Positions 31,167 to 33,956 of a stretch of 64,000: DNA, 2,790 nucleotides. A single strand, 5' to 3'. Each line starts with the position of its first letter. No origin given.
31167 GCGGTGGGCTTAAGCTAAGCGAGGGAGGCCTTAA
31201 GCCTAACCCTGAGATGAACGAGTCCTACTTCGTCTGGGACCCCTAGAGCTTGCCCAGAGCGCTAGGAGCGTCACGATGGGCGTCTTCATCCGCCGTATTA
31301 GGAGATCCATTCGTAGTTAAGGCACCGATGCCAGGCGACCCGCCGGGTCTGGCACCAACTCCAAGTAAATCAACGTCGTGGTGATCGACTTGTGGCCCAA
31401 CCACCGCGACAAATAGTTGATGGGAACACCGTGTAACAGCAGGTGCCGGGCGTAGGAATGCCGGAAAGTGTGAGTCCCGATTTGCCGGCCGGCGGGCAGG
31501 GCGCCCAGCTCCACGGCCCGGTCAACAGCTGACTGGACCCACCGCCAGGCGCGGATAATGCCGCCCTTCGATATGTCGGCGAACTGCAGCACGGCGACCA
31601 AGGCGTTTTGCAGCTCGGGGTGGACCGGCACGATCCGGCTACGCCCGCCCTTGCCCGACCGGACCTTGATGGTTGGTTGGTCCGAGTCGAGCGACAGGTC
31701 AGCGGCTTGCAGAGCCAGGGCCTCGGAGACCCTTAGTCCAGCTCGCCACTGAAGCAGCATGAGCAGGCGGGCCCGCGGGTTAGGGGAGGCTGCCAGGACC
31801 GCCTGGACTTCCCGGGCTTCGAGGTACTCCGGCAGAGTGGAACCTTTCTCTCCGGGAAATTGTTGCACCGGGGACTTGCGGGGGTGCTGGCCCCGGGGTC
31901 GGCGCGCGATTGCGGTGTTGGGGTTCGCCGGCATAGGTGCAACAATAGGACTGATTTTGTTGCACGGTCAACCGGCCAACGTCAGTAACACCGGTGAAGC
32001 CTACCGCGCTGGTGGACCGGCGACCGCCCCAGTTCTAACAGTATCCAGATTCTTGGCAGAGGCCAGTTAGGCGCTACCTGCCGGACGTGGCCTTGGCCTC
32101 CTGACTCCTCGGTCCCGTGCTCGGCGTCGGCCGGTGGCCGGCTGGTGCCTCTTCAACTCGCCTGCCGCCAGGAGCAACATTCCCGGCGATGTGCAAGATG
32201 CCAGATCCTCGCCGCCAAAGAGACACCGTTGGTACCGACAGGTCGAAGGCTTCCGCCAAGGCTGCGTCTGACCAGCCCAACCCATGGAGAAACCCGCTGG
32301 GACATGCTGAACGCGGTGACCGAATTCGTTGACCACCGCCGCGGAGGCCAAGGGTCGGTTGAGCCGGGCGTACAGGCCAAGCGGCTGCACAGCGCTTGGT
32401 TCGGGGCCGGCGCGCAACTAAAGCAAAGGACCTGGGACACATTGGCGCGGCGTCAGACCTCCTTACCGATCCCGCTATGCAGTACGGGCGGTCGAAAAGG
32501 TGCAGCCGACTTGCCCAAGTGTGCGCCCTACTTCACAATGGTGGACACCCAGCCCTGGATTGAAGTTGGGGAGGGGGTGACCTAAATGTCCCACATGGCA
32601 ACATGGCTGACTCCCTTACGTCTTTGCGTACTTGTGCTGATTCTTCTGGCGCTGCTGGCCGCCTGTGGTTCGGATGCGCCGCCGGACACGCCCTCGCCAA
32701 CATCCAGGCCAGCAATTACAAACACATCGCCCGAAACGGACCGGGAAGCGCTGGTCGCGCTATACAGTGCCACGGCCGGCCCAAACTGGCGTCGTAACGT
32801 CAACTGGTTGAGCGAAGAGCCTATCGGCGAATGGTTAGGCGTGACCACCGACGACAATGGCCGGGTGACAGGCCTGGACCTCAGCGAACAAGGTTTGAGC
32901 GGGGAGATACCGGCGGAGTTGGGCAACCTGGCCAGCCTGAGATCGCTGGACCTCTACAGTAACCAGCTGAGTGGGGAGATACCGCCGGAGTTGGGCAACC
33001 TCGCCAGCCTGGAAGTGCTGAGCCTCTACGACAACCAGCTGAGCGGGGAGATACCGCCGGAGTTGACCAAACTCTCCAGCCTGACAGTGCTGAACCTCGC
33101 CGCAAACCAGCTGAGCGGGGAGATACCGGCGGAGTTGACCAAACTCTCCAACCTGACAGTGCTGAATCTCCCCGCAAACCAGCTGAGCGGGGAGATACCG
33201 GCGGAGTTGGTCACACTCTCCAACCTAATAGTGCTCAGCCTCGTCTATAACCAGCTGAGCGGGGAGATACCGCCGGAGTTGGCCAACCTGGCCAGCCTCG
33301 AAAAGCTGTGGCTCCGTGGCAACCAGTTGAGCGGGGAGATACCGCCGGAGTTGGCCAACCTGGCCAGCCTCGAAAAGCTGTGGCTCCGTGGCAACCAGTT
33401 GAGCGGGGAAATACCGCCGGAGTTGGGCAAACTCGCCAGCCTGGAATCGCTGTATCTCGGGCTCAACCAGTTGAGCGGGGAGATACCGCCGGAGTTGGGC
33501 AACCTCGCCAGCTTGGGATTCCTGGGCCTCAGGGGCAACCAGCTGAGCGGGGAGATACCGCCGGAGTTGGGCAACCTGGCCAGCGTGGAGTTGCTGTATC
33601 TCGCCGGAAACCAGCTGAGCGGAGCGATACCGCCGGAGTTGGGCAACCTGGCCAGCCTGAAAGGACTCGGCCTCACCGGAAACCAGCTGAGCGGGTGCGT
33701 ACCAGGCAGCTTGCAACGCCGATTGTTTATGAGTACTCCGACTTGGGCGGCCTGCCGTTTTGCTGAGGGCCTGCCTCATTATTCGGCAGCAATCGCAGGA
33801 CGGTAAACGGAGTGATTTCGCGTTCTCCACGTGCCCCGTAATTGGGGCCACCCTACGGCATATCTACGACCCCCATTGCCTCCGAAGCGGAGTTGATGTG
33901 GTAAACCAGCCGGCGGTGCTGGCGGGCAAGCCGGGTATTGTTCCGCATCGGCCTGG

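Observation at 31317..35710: Three direct copies of an integrase-start / 9-7-9 palindrome / upstream-arm module bracketing cargo cassettes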

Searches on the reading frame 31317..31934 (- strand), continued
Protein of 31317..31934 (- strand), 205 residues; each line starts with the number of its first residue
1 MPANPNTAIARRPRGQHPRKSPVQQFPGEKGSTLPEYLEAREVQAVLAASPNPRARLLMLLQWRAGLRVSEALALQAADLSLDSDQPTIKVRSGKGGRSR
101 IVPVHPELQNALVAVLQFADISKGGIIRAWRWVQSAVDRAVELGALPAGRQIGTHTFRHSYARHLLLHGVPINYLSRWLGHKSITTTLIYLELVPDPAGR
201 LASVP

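Call 47: search_protein_families(library=ncbifam, proteins=[P0001], max_evalue=0.01)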
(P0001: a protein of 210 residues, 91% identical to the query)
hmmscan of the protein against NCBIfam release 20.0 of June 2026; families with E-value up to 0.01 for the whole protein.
P0001 (210 aa): 12 families
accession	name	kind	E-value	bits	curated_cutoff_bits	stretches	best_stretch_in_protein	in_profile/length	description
NF040815.2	recomb_XerA_Arch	equivalog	2e-29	103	220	1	32-199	91-255/263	site-specific tyrosine recombinase/integron integrase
TIGR02224.1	recomb_XerC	equivalog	6.1e-25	88.2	335.15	1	29-198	97-277/295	tyrosine recombinase XerC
TIGR02225.1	recomb_XerD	equivalog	5.7e-24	84.9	329.6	1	29-197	95-273/290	site-specific tyrosine recombinase XerD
NF001399.0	PRK00283.1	subfamily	4.3e-23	82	279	1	29-197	105-282/300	tyrosine recombinase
TIGR02249.1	integrase_gron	subfamily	4e-22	79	265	2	138-197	242-299/315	integron integrase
NF002331.0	PRK01287.1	subfamily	4.6e-14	52.2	371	1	48-196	157-310/365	site-specific tyrosine recombinase XerC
NF011946.0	PRK15417.1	equivalog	2e-13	50.2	435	2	138-198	257-315/337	integron integrase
NF007371.0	PRK09871.1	subfamily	5.4e-11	42.4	222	1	37-196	6-172/198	tyrosine-type DNA invertase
NF040693.1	recomb_GmtY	equivalog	7.7e-10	38.6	340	2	8-94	175-262/441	gamma-mobile-trio recombinase GmtY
NF003462.0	PRK05084.1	equivalog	2.2e-09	36.6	267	1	61-200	203-346/360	tyrosine recombinase XerS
NF002685.0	PRK02436.1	equivalog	2.6e-05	24.2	178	1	38-192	97-240/245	site-specific tyrosine recombinase XerD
NF007370.0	PRK09870.1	subfamily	0.00031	20.4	221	1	51-208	30-186/200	tyrosine-type DNA invertase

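Call 56: find_related_loci(query=A2, collection=viral_contigs, flank=10000)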
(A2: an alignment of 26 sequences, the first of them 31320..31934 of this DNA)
Query A2 (205 aa) in viral_contigs; peptide patterns used: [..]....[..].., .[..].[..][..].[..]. (x = any residue, [..] = any of these).
47 stretches matched a pattern; 3 encode a relative of the query (tblastn E <= 1e-3); 3 distinct loci.
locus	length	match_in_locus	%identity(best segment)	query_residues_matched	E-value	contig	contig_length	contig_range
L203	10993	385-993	28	29-194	2e-19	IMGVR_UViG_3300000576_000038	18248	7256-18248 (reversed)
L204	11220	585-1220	31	22-190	2e-17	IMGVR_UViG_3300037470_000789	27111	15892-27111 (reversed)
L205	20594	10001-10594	29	34-194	6e-16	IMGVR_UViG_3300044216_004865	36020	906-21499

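Call 61: find_encoding_contigs(protein=P0040, flank=10000, max_places=6)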
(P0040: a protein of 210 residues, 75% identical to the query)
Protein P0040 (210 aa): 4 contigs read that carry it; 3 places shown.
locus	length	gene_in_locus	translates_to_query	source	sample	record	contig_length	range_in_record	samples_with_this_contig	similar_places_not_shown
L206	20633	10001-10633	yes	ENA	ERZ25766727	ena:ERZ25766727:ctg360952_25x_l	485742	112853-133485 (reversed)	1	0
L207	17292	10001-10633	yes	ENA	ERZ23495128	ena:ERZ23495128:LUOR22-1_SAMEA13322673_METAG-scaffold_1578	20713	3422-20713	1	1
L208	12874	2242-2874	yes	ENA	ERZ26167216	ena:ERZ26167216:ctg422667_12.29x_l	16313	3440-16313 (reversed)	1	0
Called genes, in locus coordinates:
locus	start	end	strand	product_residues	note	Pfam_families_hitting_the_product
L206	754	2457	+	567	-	PF00496:SBP_bac_5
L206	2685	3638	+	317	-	PF05598:DUF772, PF01609:DDE_Tnp_1, PF13612:DDE_Tnp_1_3 (weak)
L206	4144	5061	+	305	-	PF19300:BPD_transp_1_N, PF00528:BPD_transp_1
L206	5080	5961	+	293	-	PF12911:OppC_N (weak), PF00528:BPD_transp_1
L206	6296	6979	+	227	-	PF13011:LZ_Tnp_IS481 (weak), PF13384:HTH_23, PF13551:HTH_29 (weak), PF13565:HTH_32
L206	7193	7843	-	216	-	PF06739:SBBP (weak)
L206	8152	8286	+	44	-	-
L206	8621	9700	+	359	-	PF00665:rve, PF27155:Y4rL_C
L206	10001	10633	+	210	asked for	PF00589:Phage_integrase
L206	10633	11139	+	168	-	-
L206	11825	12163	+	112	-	PF14384:BrnA_antitoxin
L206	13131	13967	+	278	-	-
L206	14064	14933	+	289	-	PF18928:DUF5677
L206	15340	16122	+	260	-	-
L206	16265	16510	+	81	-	-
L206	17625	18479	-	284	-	PF00589:Phage_integrase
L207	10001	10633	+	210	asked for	PF00589:Phage_integrase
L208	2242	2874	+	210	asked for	PF00589:Phage_integrase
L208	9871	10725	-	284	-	PF00589:Phage_integrase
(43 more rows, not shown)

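Call 72: find_encoding_contigs(protein=P0062, flank=10000, max_places=10)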
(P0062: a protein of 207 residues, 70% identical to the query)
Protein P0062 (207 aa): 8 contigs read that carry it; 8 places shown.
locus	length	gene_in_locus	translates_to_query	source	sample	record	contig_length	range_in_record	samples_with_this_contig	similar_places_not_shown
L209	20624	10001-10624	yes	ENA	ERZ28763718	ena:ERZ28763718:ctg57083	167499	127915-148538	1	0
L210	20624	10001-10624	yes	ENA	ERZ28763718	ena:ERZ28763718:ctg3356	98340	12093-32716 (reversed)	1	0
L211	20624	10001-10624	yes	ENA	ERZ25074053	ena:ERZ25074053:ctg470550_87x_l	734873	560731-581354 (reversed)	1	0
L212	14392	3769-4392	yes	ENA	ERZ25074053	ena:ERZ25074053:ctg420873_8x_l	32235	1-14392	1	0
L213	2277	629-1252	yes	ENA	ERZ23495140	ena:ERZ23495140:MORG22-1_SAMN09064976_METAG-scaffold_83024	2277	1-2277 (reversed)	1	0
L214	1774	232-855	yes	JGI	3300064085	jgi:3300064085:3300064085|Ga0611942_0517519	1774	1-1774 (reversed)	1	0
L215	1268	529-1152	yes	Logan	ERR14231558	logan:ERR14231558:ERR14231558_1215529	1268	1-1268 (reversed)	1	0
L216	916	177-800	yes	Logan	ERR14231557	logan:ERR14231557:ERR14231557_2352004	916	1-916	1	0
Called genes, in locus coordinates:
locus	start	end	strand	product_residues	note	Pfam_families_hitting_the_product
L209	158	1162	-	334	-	PF13701:DDE_Tnp_1_4, PF01609:DDE_Tnp_1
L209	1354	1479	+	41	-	-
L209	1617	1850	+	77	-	-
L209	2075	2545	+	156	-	PF13384:HTH_23, PF13518:HTH_28 (faint), PF13551:HTH_29, PF13565:HTH_32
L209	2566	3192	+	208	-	PF13358:DDE_3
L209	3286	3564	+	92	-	-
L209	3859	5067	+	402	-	-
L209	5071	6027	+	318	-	-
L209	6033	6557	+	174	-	-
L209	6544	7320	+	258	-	-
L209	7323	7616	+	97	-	-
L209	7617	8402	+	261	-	-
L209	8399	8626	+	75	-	-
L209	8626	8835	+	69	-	-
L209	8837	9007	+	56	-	-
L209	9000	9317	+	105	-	-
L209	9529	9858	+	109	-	-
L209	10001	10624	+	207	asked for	PF00589:Phage_integrase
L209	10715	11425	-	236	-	PF12686:DUF3800 (weak)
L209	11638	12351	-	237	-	-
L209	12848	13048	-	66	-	-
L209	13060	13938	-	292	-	-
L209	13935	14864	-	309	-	-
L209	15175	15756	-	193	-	-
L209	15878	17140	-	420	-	PF08706:D5_N (weak)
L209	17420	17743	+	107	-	-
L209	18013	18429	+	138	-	-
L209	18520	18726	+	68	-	-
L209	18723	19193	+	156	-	-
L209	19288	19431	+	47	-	-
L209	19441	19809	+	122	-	-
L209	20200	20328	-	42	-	-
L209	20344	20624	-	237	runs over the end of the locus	-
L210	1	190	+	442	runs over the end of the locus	PF00005:ABC_tran, PF02463:SMC_N (weak), PF13304:AAA_21 (weak)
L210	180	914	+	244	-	PF00005:ABC_tran, PF13304:AAA_21 (faint)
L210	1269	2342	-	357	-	PF13005:zf-IS66 (weak), PF03050:DDE_Tnp_IS66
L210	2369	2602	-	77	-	-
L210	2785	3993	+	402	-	-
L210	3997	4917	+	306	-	-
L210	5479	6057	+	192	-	-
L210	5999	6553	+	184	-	-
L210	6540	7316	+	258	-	-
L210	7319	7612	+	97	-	-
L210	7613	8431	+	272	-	-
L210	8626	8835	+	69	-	-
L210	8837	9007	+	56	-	-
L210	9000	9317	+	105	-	-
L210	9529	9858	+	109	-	-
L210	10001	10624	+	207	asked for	PF00589:Phage_integrase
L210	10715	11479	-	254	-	PF12686:DUF3800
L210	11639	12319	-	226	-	-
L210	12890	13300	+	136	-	PF12172:zf-ChsH2, PF01796:OB_ChsH2_C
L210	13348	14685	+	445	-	PF22691:Thiolase_C_1 (weak)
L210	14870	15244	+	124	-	-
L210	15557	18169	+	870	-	PF01835:MG2, PF17791:MG3, PF07703:A2M_BRD, PF00207:A2M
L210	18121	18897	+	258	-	PF07678:TED_complement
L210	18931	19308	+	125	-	PF07678:TED_complement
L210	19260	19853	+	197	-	PF07677:A2M_recep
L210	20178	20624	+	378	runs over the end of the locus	PF02625:XdhC_CoxI, PF13478:XdhC_C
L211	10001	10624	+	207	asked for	PF00589:Phage_integrase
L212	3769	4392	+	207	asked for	PF00589:Phage_integrase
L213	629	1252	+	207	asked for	PF00589:Phage_integrase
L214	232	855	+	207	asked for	PF00589:Phage_integrase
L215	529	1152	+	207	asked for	PF00589:Phage_integrase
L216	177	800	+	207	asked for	PF00589:Phage_integrase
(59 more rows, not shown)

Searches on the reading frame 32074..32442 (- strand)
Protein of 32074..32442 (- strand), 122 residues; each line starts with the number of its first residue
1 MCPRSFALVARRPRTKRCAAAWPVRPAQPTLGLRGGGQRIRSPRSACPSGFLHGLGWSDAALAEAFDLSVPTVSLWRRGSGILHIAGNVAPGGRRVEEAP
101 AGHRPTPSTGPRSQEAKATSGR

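Call 9: search_protein_families(library=pfam, proteins=[window:32074-32442:-], max_evalue=0.01)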
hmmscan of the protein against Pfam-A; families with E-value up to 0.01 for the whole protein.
window:32074-32442:- (122 aa): 1 family
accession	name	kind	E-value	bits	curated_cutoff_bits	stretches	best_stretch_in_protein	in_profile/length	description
PF13384.12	HTH_23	-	0.0055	16.9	24.6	1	56-78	17-39/50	Homeodomain-like domain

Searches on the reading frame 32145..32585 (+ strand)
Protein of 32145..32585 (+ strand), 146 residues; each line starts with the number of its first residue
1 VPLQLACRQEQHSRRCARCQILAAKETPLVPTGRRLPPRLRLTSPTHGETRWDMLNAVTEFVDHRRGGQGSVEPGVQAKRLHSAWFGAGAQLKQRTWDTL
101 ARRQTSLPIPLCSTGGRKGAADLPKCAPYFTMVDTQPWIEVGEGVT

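Call 9: search_protein_families(library=pfam, proteins=[window:32145-32585:+], max_evalue=0.01)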
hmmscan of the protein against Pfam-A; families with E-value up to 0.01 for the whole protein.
window:32145-32585:+ (146 aa): 1 family
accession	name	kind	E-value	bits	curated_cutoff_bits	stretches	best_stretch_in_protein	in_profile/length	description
PF06067.16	DUF932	-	0.006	16.8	23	1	45-85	189-227/227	Domain of unknown function (DUF932)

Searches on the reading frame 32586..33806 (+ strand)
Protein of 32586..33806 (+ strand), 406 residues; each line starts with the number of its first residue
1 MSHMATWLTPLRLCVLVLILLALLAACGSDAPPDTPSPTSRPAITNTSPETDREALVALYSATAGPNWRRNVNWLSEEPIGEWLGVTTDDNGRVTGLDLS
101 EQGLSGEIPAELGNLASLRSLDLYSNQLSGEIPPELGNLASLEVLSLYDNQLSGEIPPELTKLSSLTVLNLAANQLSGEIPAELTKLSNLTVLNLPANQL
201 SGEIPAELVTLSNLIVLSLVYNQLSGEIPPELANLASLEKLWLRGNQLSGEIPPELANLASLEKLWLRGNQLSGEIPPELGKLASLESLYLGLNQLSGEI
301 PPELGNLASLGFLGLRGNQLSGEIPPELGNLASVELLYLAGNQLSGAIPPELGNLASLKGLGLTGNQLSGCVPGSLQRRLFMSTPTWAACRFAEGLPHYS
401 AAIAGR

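Call 9: search_protein_families(library=pfam, proteins=[window:32586-33806:+], max_evalue=0.01)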
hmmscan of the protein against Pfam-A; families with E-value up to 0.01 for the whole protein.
window:32586-33806:+ (406 aa): 8 families
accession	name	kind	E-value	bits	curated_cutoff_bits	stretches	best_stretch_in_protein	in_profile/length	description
PF00560.39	LRR_1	-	1e-46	147.2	20.6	4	117-139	1-23/23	Leucine Rich Repeat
PF12799.13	LRR_4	-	1.4e-32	111.4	27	5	141-176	2-36/44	Leucine Rich repeats (2 copies)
PF23598.1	LRR_14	-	1.2e-25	90.5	40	3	177-268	59-147/353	Leucine-rich repeat region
PF13855.12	LRR_8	-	1.7e-24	85.8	27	7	188-248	1-61/61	Leucine rich repeat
PF24758.1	LRR_At5g56370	-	1.2e-07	32.1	27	0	185-246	11-71/227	FBD-associated F-box protein At5g56370, LRR repeats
PF25019.1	LRR_R13L1-DRL21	-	1.2e-05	25.6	27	0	233-291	66-124/127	R13L1/DRL21 LRRs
PF13516.12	LRR_6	-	0.00028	21.1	23.4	0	164-179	3-18/24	Leucine Rich repeat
PF25013.1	LRR_Zer-1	-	0.0073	16.9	27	0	112-188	4-79/137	Zer-1-like, Leucine-rich repeats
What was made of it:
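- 32586..33806 (+): LRR lipoprotein gene, frameshifted near its 3' end. Pfam LRR families match (call 9).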
